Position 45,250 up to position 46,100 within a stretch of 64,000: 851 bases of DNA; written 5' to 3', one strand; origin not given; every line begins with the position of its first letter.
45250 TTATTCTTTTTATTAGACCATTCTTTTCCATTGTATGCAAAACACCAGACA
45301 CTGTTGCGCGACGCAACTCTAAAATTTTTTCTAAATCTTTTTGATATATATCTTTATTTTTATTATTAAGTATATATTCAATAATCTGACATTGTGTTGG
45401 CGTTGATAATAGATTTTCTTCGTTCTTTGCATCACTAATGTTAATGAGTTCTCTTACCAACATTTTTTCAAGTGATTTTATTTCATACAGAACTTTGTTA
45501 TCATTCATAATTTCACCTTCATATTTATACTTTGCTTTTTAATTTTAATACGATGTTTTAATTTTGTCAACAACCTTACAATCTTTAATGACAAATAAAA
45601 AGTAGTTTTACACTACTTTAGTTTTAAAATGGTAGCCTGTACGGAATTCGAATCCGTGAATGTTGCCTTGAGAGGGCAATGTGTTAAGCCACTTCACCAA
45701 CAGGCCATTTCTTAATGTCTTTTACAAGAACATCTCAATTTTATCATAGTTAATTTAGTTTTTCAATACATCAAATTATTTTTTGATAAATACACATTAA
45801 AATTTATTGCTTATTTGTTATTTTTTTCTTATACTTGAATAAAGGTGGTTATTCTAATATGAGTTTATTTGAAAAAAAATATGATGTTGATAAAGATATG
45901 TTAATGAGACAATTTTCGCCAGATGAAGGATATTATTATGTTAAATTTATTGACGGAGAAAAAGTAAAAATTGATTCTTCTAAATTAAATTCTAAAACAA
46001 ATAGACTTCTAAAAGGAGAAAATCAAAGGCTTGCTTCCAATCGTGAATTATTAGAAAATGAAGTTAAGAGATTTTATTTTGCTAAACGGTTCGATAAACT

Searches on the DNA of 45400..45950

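Call 65: search_rna_families(source=window, start=45400, end=45950, threshold=evalue, max_evalue=1)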
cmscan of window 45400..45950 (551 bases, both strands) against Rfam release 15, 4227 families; matches with E-value up to 1: 2.
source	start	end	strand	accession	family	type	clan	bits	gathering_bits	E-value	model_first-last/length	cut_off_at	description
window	45633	45706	-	RF00005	tRNA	Gene; tRNA;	CL00001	59.9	29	1.6e-12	1-71/71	no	tRNA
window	45574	45807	-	RF02933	ARRPOF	Gene; sRNA;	-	13.3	127.2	0.82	1-256/256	no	ARRPOF RNA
